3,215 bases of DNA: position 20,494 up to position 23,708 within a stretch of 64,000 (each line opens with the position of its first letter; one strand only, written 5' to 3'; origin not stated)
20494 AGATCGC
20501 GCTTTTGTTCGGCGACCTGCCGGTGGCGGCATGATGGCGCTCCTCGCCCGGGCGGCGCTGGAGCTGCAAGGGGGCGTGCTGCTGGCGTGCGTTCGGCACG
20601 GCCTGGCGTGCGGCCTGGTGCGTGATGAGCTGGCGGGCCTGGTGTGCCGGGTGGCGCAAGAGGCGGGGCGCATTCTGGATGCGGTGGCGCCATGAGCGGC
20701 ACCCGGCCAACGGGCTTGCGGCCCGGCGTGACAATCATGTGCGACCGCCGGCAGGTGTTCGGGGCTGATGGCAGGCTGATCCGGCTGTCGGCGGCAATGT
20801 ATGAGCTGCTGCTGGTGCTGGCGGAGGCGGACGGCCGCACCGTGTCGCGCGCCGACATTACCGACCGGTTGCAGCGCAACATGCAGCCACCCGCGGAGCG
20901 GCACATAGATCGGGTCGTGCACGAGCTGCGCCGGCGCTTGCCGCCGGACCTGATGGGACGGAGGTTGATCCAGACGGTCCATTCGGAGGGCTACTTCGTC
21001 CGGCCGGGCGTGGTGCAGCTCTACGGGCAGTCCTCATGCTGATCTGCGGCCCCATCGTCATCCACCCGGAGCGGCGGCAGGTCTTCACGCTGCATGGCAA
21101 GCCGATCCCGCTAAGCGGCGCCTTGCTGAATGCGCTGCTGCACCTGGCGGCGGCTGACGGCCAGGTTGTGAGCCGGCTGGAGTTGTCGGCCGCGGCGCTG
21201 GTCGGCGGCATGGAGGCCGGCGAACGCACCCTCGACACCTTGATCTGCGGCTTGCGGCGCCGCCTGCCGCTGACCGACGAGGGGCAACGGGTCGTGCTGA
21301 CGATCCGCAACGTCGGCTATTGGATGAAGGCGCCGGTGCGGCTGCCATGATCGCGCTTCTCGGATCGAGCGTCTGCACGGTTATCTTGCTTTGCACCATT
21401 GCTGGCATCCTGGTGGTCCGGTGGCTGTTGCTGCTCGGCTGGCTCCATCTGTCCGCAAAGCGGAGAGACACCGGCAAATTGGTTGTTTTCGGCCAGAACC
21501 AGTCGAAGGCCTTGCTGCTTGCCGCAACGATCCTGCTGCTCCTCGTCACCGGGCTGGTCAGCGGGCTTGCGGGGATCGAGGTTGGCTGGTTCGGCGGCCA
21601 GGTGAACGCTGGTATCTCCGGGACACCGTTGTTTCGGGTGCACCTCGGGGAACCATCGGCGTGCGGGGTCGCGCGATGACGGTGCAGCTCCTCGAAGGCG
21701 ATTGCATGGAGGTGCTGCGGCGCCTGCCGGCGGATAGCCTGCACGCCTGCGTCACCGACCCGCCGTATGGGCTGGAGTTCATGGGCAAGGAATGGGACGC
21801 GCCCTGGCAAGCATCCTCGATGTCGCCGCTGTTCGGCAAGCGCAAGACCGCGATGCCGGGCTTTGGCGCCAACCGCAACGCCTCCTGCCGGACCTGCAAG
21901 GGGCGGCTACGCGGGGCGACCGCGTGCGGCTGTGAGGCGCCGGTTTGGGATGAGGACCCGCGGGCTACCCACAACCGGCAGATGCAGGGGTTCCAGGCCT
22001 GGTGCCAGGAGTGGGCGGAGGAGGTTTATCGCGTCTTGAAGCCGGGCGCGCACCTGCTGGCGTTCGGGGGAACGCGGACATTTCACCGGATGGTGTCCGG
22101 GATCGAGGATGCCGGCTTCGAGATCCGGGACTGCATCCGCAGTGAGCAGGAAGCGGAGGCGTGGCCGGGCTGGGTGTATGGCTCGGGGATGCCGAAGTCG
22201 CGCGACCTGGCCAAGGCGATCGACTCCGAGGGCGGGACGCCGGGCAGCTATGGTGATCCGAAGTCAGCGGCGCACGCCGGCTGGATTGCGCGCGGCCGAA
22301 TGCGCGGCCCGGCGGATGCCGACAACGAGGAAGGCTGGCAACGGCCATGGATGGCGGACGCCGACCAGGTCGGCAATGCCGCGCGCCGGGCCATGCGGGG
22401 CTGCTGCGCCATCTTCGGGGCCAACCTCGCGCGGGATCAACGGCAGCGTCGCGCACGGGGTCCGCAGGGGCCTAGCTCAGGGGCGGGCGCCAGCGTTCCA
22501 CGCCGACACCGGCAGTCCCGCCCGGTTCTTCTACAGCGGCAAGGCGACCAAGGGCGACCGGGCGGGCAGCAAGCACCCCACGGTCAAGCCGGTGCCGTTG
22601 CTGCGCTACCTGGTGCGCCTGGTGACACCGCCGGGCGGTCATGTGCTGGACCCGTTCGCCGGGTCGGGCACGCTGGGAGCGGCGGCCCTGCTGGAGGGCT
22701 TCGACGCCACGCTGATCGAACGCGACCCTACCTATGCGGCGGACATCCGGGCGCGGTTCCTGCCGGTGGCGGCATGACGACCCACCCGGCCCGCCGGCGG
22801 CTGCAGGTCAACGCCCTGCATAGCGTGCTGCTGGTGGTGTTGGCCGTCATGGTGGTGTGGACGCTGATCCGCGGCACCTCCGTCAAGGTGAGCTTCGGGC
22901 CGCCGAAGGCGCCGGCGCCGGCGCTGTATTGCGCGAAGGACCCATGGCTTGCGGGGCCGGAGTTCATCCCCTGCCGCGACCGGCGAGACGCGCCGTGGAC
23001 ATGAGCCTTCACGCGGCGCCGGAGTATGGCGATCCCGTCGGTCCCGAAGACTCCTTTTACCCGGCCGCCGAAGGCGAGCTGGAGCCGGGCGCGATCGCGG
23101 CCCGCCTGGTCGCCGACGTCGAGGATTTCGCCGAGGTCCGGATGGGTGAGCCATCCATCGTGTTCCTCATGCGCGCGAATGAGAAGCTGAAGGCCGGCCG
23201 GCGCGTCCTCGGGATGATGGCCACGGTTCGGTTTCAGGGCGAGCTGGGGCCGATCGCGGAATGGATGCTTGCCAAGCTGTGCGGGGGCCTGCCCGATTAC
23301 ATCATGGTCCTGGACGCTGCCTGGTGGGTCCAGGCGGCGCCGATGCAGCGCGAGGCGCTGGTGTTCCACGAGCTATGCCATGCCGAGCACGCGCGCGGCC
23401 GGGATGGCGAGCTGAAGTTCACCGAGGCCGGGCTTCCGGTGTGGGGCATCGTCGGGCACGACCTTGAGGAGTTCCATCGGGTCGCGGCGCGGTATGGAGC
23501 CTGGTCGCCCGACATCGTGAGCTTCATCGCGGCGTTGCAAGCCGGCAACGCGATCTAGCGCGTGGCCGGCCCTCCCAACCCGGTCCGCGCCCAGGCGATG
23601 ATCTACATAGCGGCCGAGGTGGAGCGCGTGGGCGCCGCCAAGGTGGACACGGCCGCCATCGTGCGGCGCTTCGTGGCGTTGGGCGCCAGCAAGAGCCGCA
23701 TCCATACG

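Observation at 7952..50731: A 23-nt box, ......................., ends exactly at the ATG of five unrelated late genes and has three further variants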

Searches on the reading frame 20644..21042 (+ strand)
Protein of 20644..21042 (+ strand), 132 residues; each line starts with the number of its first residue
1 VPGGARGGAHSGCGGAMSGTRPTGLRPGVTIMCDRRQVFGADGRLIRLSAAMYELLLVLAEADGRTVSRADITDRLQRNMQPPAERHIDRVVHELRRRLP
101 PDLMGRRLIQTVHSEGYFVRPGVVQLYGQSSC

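Call 9: search_protein_families(library=pfam, proteins=[window:20644-21042:+], max_evalue=0.01)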
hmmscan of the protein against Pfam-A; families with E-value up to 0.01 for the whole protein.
window:20644-21042:+ (132 aa): 1 family
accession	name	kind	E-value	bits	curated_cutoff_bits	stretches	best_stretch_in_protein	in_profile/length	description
PF00486.34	Trans_reg_C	-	2.3e-13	50.4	26.2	1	44-118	2-76/77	Transcriptional regulatory protein, C terminal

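Call 36: search_protein_families(library=phrogs, proteins=[window:20644-21042:+], max_evalue=0.01)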
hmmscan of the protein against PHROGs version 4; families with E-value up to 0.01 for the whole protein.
window:20644-21042:+ (132 aa): 1 family
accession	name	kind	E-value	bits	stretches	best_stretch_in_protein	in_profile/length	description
phrog_731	-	unknown function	1.1e-08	35.7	1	35-119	140-224/227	-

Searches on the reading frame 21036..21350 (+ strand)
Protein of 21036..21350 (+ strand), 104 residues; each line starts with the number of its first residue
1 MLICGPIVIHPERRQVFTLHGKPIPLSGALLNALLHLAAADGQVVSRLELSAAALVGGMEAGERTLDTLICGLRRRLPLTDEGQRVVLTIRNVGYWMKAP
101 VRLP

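Call 9: search_protein_families(library=pfam, proteins=[window:21036-21350:+], max_evalue=0.01)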
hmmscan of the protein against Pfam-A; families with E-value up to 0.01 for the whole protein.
window:21036-21350:+ (104 aa): 1 family
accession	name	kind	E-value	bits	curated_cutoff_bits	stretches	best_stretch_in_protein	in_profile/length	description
PF00486.34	Trans_reg_C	-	6.8e-10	39.3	26.2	1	21-96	1-76/77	Transcriptional regulatory protein, C terminal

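Call 36: search_protein_families(library=phrogs, proteins=[window:21036-21350:+], max_evalue=0.01)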
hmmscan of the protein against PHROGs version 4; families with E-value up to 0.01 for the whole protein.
window:21036-21350:+ (104 aa): 1 family
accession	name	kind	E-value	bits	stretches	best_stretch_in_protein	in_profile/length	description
phrog_731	-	unknown function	5.4e-10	40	1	12-99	139-226/227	-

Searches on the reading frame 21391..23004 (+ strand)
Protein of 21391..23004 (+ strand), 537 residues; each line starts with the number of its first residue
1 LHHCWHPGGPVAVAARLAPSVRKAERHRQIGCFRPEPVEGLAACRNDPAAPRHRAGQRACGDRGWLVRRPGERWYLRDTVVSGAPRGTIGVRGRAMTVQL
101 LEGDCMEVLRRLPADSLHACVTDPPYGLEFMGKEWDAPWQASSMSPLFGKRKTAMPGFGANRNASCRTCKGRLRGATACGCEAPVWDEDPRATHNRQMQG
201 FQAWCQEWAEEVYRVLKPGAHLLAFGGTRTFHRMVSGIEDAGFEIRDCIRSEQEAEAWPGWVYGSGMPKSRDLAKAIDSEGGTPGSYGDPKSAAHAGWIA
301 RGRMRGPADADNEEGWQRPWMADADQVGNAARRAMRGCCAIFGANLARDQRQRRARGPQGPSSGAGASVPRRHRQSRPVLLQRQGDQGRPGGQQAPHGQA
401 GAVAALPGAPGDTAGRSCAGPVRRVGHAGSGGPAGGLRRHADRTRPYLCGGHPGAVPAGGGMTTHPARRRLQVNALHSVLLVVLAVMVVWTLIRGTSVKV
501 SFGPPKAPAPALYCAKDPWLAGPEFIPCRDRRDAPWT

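Call 35: search_protein_families(library=pfam, proteins=[window:21391-23004:+], max_evalue=0.1)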
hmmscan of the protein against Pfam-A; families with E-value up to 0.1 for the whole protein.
window:21391-23004:+ (537 aa): 1 family
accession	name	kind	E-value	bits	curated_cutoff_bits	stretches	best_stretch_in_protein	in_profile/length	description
PF01555.25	N6_N4_Mtase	-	9e-09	36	26.7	1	118-254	2-83/221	DNA methylase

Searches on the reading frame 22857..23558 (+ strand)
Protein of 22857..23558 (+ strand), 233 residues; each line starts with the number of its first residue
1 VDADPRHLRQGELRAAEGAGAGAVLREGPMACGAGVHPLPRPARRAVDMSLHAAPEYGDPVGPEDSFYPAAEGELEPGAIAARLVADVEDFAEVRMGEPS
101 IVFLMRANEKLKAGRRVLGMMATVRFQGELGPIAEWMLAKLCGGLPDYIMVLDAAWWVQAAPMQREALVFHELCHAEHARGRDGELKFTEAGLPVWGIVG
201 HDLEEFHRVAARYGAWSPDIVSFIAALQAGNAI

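Call 35: search_protein_families(library=pfam, proteins=[window:22857-23558:+], max_evalue=0.1)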
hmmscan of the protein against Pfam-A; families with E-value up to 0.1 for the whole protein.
window:22857-23558:+ (233 aa): 1 family
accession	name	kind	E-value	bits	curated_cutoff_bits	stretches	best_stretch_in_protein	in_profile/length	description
PF18894.6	PhageMetallopep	-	8.2e-23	81.4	23.7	1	79-217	11-127/134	Putative phage metallopeptidase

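Call 36: search_protein_families(library=phrogs, proteins=[window:22857-23558:+], max_evalue=0.01)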
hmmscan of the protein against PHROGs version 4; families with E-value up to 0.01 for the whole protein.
window:22857-23558:+ (233 aa): 2 families
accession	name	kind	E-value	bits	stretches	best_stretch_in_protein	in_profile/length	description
phrog_513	-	integration and excision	3.1e-27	96.3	1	98-229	54-187/208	transposase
phrog_18648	-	unknown function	2.3e-09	38.3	1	167-224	6-63/87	-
